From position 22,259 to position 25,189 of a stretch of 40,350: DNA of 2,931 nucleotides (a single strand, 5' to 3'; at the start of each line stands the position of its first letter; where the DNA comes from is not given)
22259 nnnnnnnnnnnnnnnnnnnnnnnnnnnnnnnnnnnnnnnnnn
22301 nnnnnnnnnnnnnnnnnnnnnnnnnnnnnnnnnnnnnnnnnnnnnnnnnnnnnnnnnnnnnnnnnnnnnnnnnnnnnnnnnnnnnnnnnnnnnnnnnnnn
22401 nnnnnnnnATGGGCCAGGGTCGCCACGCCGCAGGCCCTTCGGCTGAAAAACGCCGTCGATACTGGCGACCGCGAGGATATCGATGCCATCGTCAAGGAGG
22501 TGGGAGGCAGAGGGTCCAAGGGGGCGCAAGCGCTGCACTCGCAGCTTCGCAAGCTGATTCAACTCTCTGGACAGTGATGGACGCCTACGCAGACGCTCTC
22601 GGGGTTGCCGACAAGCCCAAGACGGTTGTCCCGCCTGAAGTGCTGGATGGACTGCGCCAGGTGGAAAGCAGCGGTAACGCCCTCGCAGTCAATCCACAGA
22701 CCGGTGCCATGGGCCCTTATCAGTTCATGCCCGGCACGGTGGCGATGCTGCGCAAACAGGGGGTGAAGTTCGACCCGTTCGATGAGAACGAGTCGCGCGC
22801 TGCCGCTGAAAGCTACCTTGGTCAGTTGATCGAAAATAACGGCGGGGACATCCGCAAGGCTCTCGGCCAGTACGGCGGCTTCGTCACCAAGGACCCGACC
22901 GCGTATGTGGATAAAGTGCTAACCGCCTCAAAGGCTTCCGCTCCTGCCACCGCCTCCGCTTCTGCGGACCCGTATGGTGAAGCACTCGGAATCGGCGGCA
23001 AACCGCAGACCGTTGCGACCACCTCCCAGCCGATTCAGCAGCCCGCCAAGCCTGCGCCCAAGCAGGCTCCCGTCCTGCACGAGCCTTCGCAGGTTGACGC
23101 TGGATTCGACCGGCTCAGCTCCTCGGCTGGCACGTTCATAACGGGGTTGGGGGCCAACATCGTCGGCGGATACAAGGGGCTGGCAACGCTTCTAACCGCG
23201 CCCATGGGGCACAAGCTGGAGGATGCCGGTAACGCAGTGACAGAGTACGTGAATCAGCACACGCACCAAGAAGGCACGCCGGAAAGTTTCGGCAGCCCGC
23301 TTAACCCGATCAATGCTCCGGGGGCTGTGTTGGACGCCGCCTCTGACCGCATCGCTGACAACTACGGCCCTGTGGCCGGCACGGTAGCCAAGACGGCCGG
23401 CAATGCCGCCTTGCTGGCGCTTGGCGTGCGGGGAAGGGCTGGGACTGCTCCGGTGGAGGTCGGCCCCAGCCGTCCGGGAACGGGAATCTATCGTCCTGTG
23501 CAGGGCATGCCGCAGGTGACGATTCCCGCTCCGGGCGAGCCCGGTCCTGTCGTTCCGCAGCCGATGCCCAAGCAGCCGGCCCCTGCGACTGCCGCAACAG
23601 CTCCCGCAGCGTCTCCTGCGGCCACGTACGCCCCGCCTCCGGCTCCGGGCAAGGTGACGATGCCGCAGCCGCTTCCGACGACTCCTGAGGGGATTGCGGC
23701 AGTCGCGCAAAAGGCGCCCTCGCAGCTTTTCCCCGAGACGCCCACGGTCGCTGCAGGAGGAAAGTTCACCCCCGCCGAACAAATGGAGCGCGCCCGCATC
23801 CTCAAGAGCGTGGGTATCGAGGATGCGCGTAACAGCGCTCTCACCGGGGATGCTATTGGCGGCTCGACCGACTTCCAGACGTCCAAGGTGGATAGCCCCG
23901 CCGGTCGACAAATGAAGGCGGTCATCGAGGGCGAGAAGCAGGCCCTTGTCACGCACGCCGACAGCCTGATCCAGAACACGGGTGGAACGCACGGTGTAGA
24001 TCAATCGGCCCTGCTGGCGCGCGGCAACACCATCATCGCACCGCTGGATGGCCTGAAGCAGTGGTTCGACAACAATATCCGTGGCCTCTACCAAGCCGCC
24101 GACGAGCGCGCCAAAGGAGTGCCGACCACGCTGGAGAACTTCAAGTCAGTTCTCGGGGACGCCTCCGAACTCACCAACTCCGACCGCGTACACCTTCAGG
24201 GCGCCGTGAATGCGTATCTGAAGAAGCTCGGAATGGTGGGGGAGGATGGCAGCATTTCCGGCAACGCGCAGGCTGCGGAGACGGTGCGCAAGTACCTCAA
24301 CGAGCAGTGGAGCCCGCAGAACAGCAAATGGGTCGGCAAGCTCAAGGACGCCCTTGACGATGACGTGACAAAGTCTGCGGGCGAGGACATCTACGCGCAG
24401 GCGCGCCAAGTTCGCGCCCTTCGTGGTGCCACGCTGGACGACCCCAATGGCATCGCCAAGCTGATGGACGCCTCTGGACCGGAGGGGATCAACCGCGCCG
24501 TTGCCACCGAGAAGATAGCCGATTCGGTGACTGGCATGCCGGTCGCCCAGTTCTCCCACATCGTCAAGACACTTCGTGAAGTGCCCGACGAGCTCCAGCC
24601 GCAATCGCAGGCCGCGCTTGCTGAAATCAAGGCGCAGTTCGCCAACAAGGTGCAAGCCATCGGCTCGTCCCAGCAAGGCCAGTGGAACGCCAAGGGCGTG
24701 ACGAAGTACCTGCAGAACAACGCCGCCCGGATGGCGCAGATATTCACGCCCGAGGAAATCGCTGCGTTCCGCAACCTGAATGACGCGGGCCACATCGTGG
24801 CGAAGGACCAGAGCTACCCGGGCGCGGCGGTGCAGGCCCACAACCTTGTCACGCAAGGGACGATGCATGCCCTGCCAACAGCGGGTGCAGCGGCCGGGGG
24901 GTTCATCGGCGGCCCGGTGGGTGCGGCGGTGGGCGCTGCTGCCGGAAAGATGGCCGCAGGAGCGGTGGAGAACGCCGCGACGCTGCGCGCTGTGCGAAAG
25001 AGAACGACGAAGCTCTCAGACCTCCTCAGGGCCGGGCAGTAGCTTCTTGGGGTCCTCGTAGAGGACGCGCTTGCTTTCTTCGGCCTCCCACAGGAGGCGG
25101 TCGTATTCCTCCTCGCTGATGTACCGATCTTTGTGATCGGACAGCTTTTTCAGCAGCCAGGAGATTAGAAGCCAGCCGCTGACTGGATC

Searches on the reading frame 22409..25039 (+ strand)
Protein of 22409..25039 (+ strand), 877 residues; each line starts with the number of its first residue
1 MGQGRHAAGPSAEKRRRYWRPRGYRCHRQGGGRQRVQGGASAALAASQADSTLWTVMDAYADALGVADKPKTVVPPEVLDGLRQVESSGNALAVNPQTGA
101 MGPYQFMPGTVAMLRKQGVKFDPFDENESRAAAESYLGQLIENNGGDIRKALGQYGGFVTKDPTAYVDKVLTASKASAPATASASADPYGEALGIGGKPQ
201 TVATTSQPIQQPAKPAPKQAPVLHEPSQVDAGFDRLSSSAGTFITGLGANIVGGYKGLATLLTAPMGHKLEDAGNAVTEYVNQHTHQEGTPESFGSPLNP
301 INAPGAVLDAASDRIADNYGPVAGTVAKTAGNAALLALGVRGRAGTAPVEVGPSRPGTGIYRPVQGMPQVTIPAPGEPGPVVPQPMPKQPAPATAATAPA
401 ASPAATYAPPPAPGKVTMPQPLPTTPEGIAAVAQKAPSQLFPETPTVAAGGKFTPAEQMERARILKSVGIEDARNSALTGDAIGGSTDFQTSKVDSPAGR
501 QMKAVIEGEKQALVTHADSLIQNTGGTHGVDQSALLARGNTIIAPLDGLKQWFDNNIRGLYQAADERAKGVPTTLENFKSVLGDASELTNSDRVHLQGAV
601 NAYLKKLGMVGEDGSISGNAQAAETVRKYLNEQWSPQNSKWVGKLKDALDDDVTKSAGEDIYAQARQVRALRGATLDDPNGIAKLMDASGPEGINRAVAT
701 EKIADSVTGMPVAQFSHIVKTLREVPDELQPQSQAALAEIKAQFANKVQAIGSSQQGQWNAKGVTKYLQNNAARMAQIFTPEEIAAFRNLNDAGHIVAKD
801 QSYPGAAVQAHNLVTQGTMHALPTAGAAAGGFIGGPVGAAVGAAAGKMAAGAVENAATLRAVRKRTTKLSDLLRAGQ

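Call 44: search_protein_families(library=phrogs, proteins=[window:22409-25039:+], max_evalue=0.00001)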
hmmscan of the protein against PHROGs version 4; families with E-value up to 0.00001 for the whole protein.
window:22409-25039:+ (877 aa): 3 families
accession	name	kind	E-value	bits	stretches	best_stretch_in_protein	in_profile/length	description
phrog_2013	-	tail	9.8e-19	68.5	1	48-178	456-593/657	lytic tail protein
phrog_342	-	head and packaging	1e-09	38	1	72-219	26-187/1235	internal virion protein with endolysin domain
phrog_669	-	lysis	1.5e-09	36.8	1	71-157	931-1018/1946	endolysin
